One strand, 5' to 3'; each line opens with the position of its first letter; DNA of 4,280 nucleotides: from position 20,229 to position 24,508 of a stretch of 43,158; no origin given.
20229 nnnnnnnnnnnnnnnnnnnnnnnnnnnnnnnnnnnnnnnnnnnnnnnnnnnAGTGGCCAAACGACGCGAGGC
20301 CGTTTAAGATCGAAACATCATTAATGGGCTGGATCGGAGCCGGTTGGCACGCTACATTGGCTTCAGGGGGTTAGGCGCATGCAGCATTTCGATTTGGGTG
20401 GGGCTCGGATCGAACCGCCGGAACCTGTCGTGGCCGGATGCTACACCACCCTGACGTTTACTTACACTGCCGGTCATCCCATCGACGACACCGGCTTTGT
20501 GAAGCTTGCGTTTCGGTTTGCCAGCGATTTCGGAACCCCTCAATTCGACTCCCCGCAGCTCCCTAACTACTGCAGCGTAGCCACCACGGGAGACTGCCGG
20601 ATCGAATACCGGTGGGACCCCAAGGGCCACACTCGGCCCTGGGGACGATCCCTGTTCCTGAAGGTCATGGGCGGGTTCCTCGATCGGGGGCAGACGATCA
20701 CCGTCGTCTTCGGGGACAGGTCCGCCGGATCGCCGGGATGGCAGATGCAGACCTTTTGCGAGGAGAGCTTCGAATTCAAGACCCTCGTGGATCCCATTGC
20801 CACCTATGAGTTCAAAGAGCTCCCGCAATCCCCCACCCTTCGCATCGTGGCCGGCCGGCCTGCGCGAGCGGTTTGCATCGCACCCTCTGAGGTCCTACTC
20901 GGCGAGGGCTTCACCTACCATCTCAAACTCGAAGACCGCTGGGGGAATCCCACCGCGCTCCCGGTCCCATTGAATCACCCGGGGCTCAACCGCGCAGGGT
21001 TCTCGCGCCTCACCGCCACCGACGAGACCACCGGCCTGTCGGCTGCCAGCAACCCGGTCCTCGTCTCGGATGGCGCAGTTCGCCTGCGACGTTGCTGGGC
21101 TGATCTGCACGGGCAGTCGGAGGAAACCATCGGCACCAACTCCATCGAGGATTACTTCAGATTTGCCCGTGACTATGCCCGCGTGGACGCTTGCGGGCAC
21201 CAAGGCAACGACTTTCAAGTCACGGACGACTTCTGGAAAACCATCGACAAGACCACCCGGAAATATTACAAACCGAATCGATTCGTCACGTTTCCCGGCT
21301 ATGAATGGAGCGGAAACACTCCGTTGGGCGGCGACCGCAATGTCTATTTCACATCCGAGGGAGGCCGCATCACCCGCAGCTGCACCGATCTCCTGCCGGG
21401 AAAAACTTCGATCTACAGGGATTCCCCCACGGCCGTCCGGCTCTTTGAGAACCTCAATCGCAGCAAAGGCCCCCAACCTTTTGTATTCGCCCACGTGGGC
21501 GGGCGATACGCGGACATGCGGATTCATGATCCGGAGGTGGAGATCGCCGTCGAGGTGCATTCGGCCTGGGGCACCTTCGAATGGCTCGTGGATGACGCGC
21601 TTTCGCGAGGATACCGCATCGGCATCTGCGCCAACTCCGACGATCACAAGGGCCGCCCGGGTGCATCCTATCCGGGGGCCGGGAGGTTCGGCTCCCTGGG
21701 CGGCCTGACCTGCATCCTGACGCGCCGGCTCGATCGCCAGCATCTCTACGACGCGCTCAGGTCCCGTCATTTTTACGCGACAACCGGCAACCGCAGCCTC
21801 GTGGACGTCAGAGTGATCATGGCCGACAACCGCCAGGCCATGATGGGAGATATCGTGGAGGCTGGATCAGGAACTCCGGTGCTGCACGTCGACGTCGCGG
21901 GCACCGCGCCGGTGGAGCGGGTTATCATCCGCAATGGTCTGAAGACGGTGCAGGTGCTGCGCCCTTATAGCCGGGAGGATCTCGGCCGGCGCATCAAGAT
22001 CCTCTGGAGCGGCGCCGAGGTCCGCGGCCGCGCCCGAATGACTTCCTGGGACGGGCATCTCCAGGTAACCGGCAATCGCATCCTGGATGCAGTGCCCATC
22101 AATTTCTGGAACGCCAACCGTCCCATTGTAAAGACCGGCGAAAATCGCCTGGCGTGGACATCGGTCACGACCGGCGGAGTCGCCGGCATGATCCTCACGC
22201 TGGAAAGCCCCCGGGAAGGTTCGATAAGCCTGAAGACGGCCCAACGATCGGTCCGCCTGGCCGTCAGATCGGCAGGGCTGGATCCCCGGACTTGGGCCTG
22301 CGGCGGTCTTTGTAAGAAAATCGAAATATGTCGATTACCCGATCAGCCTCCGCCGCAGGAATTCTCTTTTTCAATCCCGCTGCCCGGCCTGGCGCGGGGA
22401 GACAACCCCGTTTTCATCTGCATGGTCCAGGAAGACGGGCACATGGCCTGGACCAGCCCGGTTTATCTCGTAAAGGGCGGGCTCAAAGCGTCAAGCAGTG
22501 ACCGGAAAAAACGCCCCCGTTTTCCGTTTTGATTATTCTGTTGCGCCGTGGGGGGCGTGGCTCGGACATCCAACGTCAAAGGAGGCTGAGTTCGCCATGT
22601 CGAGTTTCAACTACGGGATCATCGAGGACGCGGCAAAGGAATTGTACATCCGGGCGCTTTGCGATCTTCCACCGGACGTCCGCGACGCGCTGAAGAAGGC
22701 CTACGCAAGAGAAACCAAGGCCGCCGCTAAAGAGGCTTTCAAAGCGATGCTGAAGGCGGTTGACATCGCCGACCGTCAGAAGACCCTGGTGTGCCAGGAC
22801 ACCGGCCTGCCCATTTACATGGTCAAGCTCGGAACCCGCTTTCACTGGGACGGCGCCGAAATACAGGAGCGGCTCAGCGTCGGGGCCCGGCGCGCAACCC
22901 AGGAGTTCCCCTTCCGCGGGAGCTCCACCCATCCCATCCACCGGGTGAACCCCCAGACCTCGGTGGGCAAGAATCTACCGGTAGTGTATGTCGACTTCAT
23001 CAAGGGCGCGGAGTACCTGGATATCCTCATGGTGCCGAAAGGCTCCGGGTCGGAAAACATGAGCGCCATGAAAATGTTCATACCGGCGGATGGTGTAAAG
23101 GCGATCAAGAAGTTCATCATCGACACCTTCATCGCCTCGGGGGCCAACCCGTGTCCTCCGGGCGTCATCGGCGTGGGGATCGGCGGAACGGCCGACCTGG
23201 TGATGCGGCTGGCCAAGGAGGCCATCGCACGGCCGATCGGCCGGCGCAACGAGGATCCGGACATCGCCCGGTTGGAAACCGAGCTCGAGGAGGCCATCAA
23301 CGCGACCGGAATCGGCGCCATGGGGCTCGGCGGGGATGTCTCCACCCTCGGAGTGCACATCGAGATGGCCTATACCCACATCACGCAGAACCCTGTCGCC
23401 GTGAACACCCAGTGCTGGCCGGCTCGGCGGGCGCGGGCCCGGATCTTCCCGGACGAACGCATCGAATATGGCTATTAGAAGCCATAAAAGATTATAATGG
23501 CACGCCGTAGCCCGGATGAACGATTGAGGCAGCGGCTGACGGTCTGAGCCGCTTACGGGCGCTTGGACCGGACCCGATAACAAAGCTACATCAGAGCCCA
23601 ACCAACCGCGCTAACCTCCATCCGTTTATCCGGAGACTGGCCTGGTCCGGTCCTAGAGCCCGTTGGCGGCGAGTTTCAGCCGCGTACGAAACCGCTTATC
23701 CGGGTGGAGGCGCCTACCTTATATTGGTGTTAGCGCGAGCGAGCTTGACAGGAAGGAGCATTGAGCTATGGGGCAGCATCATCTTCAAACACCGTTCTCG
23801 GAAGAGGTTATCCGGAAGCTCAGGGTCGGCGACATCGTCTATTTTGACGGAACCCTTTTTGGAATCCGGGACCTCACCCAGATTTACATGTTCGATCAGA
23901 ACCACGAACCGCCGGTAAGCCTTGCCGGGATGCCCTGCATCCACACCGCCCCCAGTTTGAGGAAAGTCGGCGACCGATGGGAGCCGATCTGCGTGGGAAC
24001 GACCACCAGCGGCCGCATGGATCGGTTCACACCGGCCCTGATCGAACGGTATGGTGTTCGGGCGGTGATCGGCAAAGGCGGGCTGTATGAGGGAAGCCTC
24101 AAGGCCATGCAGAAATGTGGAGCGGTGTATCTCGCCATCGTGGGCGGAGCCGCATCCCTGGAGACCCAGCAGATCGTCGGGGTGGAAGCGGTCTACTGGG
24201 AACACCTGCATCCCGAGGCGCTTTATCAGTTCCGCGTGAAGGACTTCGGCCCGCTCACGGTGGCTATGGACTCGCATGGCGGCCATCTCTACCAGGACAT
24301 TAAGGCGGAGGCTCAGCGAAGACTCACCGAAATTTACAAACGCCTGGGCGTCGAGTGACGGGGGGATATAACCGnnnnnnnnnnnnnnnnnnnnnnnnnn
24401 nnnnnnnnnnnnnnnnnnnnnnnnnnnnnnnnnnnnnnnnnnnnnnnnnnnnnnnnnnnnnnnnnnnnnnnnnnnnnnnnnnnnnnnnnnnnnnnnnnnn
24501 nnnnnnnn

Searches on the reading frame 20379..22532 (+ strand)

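Call 21: search_protein_families(library=pfam, proteins=[window:20379-22532:+])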
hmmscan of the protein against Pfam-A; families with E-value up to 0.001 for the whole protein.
window:20379-22532:+ (717 aa): 1 family
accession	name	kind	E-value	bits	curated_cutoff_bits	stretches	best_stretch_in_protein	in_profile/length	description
PF12228.14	DUF3604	-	1.2e-10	40.9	20.4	1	270-328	121-180/591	Protein of unknown function (DUF3604)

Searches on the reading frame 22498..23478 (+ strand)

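Call 21: search_protein_families(library=pfam, proteins=[window:22498-23478:+])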
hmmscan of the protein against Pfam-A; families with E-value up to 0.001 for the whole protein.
window:22498-23478:+ (326 aa): 1 family
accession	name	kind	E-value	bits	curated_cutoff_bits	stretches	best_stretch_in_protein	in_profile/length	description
PF05681.19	Fumerase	-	1.3e-91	307.1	25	1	44-314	2-269/270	Fumarate hydratase (Fumerase)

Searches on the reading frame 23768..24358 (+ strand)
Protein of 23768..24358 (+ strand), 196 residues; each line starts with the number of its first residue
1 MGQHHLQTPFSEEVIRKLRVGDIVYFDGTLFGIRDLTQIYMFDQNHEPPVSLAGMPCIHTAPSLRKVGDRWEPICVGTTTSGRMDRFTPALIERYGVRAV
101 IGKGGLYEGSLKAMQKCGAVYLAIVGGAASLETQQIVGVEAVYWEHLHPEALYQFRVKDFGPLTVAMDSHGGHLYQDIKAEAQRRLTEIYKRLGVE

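Call 21: search_protein_families(library=pfam, proteins=[window:23768-24358:+])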
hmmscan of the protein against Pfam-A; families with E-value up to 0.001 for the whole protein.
window:23768-24358:+ (196 aa): 1 family
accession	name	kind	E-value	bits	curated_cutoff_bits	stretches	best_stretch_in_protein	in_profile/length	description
PF05683.17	Fumerase_C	-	3.2e-31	108.7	22.2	1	6-177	31-204/205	Fumarase C-terminus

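Call 28: find_encoding_contigs(protein=window:23768-24358:+, flank=10000, max_places=6)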
Protein window:23768-24358:+ (196 aa): 1 contig read that carries it; 1 place shown.
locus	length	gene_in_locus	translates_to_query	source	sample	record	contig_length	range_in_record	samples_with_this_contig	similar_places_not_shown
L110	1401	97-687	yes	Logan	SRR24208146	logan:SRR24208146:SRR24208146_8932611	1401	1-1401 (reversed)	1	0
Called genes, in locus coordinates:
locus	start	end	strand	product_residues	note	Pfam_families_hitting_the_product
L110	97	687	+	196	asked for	PF05683:Fumerase_C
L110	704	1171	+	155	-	PF07331:TctB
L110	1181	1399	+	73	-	?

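Call 59: find_homologous_proteins(query=window:23768-24358:+, max_evalue=1e-40)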
Query window:23768-24358:+ (196 aa): 7280 proteins with E <= 1e-40 among 8000 candidates; the best 120 are listed.
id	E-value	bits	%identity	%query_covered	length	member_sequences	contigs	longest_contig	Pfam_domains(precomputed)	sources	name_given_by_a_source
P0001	4.5e-118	410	93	99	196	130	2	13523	PF05683.18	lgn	-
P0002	1.9e-116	405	90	100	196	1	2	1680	PF05683.18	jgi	jgi:L(+)-tartrate dehydratase beta subunit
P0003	2.7e-116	404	90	100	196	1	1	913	PF05683.18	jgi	-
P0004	3.7e-116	404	90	100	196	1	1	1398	PF05683.18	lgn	-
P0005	3.7e-116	404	89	100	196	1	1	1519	PF05683.18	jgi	jgi:L(+)-tartrate dehydratase beta subunit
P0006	7.2e-116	403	90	100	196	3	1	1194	PF05683.18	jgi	jgi:L(+)-tartrate dehydratase beta subunit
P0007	3.1e-115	401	90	99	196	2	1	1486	PF05683.18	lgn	-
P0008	7.5e-115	400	89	99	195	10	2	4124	PF05683.18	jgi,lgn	jgi:L(+)-tartrate dehydratase beta subunit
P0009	4.0e-114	397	89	99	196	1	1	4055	PF05683.18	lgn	-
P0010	7.1e-114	396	88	100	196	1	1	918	PF05683.18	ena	-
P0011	1.8e-113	395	89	99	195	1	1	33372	PF05683.18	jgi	jgi:L(+)-tartrate dehydratase beta subunit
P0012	2.1e-112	392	87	100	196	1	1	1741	PF05683.18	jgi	jgi:L(+)-tartrate dehydratase beta subunit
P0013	2.8e-112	391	89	99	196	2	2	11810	PF05683.18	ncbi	-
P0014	2.2e-111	388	87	99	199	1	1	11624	PF05683.18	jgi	jgi:L(+)-tartrate dehydratase beta subunit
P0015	1.1e-110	386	85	100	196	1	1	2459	PF05683.18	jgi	jgi:L(+)-tartrate dehydratase beta subunit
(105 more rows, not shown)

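Call 60: find_encoding_contigs(protein=P0001, flank=3000, max_places=3)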
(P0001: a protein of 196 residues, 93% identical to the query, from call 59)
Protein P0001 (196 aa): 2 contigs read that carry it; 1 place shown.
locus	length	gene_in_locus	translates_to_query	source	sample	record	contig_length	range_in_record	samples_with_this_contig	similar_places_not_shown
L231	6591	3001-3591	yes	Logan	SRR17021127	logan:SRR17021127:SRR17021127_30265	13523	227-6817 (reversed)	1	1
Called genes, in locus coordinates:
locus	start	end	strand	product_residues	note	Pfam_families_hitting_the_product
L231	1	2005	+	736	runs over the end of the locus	PF12228:DUF3604 (faint)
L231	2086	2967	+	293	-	PF05681:Fumerase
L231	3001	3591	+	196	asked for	PF05683:Fumerase_C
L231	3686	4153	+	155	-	PF07331:TctB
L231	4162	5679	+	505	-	PF01970:TctA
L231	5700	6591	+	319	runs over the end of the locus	PF03401:TctC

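Call 61: find_encoding_contigs(protein=P0011, flank=3000, max_places=2)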
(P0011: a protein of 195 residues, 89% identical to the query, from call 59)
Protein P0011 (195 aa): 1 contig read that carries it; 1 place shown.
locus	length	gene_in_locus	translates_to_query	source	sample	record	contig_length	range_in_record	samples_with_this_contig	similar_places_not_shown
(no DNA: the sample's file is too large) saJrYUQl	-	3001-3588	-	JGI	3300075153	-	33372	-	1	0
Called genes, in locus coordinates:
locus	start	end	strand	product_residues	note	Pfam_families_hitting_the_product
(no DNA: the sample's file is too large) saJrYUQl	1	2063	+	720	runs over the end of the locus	PF12228:DUF3604 (weak)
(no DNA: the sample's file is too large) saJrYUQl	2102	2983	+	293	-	PF05681:Fumerase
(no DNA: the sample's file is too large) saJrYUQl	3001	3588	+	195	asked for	PF05683:Fumerase_C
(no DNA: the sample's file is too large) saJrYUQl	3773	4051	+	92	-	PF08666:SAF (weak)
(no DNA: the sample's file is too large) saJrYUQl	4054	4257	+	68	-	?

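Call 62: find_encoding_contigs(protein=P0013, flank=3000, max_places=2)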
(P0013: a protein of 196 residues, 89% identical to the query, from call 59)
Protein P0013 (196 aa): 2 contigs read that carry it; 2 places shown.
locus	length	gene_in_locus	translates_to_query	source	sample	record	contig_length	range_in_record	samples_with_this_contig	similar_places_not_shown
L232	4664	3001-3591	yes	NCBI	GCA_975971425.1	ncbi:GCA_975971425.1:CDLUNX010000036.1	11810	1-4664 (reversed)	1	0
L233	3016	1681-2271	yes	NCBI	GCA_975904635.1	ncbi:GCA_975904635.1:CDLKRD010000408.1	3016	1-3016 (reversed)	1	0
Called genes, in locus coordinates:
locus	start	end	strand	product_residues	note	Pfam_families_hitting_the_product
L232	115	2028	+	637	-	PF06808:DctM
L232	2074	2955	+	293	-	PF05681:Fumerase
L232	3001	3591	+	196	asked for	PF05683:Fumerase_C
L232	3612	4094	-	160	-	PF04008:Adenosine_kin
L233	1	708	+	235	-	?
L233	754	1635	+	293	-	PF05681:Fumerase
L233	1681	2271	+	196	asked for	PF05683:Fumerase_C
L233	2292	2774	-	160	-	PF04008:Adenosine_kin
